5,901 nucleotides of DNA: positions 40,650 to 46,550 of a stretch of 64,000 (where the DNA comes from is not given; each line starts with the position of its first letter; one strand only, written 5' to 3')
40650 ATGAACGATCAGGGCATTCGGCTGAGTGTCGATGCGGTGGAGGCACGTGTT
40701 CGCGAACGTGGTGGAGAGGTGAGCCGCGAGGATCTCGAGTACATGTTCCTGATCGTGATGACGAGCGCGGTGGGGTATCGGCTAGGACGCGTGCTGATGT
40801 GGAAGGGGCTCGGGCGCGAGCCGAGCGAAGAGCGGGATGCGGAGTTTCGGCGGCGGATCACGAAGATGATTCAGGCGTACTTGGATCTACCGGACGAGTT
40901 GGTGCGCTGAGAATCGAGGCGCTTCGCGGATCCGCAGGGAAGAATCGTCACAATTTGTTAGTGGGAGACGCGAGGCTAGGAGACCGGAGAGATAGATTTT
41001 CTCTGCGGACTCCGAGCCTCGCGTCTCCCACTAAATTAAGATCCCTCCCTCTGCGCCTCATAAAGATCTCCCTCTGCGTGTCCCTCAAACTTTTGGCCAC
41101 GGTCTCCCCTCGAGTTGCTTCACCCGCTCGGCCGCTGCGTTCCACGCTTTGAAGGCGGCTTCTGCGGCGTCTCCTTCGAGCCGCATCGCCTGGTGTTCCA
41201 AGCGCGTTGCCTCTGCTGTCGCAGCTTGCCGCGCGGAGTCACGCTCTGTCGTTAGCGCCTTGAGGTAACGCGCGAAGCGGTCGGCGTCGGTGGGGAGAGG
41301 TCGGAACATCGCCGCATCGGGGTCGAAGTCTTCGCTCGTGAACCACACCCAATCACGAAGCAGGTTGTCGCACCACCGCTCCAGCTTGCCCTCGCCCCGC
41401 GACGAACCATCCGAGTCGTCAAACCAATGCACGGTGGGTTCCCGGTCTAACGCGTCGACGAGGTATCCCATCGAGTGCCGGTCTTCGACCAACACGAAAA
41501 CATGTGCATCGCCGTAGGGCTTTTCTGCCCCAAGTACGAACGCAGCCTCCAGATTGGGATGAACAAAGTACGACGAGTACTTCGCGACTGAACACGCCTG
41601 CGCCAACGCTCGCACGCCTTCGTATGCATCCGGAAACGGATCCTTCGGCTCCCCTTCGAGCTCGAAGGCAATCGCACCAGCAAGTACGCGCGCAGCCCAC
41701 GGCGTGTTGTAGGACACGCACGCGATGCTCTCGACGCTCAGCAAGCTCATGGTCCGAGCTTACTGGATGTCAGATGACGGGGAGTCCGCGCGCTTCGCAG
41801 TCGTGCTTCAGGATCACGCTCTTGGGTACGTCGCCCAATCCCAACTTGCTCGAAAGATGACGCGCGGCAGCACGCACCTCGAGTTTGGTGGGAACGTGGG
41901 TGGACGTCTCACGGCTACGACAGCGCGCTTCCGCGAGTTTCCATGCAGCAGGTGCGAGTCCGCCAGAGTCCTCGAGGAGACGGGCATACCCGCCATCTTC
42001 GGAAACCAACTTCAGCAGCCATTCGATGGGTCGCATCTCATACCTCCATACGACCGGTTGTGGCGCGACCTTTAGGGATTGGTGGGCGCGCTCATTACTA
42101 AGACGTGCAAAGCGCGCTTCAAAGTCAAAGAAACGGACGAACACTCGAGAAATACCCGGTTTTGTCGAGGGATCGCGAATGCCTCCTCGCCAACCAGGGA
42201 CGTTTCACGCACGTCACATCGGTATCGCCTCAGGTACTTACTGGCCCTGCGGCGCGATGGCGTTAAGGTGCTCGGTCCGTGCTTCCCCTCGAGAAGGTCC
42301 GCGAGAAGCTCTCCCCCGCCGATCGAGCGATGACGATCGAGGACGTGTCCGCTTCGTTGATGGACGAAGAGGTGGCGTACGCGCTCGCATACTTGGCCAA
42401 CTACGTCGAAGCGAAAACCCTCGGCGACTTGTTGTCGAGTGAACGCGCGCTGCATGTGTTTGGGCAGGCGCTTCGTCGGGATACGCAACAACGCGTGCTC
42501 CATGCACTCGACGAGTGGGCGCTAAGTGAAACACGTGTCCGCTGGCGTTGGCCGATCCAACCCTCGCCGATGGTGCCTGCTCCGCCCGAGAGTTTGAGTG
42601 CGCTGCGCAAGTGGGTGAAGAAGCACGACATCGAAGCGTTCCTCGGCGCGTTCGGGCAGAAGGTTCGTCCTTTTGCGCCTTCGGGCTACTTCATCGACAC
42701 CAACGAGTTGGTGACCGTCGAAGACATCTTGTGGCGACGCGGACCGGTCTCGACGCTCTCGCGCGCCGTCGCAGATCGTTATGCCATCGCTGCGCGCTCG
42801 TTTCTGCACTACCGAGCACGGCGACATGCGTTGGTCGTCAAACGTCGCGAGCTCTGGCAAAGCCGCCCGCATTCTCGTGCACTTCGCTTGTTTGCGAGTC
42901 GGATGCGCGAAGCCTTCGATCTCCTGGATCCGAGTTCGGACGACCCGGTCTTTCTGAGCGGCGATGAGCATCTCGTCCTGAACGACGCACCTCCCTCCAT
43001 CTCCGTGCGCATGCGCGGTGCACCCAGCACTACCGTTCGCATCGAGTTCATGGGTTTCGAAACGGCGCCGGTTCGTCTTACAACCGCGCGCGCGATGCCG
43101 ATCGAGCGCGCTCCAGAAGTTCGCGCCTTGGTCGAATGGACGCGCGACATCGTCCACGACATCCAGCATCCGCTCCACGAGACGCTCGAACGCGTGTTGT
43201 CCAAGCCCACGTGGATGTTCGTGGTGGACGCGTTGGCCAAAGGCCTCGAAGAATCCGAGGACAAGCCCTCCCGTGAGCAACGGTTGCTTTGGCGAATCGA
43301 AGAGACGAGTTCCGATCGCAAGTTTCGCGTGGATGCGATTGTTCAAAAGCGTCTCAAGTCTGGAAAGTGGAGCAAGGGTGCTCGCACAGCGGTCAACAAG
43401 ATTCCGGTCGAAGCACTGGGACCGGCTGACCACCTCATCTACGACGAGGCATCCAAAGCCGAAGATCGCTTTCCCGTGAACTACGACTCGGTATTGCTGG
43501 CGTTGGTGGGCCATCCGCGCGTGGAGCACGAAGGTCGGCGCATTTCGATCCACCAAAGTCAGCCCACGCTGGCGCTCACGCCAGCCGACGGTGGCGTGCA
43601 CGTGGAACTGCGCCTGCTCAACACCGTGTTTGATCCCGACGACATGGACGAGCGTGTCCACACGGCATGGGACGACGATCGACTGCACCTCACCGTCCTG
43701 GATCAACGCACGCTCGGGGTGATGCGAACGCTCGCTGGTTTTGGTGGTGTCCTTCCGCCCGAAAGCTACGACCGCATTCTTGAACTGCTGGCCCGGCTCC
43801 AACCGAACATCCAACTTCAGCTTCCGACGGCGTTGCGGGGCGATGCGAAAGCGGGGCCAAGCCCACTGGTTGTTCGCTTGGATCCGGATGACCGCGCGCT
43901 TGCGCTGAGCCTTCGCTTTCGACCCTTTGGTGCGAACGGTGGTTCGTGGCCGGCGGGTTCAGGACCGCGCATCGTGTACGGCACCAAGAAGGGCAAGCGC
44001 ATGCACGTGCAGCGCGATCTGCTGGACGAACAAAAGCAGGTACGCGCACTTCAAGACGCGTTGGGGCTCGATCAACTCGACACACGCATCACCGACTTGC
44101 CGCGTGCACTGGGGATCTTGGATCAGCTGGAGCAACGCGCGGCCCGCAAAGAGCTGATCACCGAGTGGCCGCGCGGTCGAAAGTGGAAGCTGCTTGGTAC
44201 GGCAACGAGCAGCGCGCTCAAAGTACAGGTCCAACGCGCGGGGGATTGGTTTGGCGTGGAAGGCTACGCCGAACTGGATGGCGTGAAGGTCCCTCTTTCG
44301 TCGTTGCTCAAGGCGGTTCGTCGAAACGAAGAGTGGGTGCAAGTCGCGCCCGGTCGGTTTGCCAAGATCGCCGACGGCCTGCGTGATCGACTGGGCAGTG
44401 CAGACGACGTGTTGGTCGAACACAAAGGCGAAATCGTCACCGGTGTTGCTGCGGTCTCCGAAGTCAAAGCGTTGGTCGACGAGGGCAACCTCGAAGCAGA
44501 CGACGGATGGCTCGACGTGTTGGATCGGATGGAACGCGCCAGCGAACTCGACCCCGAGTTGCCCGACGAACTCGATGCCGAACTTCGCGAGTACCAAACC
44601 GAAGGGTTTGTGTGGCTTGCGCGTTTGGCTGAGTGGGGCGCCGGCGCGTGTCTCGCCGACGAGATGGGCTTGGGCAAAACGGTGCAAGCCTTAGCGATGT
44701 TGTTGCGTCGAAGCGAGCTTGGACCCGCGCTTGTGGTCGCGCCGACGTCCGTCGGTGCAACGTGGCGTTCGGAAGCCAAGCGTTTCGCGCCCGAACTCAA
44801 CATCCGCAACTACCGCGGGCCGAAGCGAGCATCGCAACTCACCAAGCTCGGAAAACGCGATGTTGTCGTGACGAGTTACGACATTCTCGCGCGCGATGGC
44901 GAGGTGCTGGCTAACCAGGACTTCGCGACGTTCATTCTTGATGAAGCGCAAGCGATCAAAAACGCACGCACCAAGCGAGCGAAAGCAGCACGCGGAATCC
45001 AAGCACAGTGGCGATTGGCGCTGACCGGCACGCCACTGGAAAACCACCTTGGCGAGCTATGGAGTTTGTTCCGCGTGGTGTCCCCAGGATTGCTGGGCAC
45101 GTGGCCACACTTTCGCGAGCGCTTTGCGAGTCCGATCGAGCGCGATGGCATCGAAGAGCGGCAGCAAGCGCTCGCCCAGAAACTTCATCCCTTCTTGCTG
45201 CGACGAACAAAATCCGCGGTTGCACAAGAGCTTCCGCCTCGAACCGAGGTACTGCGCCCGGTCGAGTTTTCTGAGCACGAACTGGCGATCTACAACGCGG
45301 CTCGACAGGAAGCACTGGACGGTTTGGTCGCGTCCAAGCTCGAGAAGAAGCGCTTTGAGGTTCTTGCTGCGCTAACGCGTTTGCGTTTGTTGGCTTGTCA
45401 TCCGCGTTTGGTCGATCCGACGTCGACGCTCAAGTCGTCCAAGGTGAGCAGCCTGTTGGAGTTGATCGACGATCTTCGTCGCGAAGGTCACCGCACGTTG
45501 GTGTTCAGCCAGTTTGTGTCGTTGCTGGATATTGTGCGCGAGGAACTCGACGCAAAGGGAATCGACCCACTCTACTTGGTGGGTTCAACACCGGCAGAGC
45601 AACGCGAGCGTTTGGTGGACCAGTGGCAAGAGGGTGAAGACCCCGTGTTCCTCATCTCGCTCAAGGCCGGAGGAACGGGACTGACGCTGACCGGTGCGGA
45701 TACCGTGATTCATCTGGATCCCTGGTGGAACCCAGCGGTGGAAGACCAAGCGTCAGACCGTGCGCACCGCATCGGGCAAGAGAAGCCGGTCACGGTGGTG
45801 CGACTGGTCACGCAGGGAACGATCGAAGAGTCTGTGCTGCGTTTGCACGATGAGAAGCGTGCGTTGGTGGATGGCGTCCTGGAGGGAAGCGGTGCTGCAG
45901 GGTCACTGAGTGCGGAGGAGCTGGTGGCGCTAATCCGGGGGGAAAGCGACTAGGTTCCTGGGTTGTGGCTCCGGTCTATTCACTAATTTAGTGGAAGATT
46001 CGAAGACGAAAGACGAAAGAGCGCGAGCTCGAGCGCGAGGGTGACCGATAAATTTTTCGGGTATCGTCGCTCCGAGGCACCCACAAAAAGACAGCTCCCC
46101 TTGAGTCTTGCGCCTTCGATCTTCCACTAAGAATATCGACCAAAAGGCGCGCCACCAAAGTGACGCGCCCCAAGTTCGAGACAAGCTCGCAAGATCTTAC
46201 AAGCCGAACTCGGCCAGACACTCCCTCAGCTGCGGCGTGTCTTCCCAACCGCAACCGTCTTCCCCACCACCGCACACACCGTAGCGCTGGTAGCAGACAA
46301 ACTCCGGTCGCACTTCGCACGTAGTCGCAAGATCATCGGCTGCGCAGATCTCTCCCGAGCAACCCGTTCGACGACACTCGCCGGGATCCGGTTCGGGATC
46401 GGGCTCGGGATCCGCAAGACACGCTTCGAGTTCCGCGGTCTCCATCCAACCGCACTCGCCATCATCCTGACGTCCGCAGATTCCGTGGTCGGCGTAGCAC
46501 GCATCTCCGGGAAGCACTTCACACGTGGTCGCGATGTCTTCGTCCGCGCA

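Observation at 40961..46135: Hairpin elements with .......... terminal inverted repeats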

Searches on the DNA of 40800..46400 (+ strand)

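Call 77: search_rna_families(source=window, start=40800, end=46400, threshold=evalue, max_evalue=1)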
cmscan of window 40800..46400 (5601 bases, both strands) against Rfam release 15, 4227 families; matches with E-value up to 1: 4.
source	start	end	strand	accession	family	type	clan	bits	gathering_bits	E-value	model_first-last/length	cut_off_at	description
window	40960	41032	+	RF00891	mir-671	Gene; miRNA;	-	36.3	65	0.0013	1-84/84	no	mir-671 microRNA precursor family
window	40956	41037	+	RF03360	mir-3156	Gene; miRNA;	-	35.7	76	0.00018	1-77/77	no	mir-3156 microRNA precursor family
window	40961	41031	-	RF04185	MIR2118_2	Gene; miRNA;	-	32.8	120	0.0013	1-106/106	no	MIR2118_2 microRNA precursor family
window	40958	41035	+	RF03778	mir-483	Gene; miRNA;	-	24.8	60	0.3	1-75/75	no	mir-483 microRNA precursor family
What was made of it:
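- On Known structured RNA (Rfam 15): On E1 only miRNA-precursor models hit, at 25-36 bits against thresholds of 60-120 (call 77).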

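Call 94: search_dna_similar(query=window:40931-41060:+, collection=plasmids, mode=distant, max_evalue=0.01, max_rows=8)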
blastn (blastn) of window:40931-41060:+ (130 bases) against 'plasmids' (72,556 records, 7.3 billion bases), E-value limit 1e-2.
No match.

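Call 95: search_dna_similar(query=window:45974-46141:+, collection=plasmids, mode=distant, max_evalue=0.01, max_rows=8)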
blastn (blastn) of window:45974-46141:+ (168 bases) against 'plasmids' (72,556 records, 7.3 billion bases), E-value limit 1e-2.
No match.

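Call 96: search_dna_similar(query=window:40931-41060:+, collection=phages, mode=distant, max_evalue=0.01, max_rows=8)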
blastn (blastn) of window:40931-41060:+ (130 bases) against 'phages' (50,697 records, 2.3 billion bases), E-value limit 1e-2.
No match.

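Call 97: search_dna_similar(query=window:45974-46141:+, collection=phages, mode=distant, max_evalue=0.01, max_rows=8)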
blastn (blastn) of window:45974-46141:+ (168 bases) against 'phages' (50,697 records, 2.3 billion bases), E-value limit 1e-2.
No match.
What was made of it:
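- Tried and rejected: blastn of E1 and E2 against plasmids and phages gave no match (calls 94-97).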

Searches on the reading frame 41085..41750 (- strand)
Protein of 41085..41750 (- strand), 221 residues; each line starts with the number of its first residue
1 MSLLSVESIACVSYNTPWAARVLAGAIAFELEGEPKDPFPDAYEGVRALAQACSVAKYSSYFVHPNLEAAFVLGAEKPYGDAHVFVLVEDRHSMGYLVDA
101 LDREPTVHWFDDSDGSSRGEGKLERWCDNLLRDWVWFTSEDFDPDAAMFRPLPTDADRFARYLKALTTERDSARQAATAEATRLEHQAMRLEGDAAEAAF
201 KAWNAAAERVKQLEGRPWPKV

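Call 13: search_protein_families(library=pfam, proteins=[window:41085-41750:-])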
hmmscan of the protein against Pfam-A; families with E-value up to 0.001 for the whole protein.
window:41085-41750:- (221 aa): 0 families

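Call 45: search_protein_families(library=pfam, max_evalue=0.01, proteins=[window:41085-41750:-])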
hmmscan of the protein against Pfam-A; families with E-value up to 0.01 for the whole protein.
window:41085-41750:- (221 aa): 0 families

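Call 75: find_homologous_proteins(query=window:41085-41750:-, max_evalue=0.00001)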
Query window:41085-41750:- (221 aa): 2 proteins with E <= 0.00001 among 1434 candidates.
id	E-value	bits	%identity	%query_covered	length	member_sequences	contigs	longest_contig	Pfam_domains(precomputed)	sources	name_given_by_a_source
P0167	4.1e-142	489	97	100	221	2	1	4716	-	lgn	-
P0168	1.5e-8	52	96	11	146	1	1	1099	-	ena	-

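Call 78: find_encoding_contigs(protein=P0167, flank=10000, max_places=5)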
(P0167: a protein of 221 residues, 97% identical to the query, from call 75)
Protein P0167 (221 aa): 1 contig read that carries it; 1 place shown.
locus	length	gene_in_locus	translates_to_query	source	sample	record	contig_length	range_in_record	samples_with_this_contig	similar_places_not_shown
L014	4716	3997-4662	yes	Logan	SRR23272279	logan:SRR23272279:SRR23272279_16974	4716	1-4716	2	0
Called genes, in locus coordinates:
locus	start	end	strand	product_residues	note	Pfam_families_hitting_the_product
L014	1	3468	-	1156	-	?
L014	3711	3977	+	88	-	-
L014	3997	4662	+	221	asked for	-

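Call 80: find_encoding_contigs(protein=P0168, flank=10000, max_places=5)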
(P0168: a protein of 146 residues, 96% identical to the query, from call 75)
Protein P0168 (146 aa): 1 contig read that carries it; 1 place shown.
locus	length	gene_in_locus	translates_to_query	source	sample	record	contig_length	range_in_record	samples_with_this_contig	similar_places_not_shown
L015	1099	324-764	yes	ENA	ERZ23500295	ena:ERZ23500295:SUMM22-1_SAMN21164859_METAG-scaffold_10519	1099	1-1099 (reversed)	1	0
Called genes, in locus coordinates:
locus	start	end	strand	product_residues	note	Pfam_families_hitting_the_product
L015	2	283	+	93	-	?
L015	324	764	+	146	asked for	-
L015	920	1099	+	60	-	?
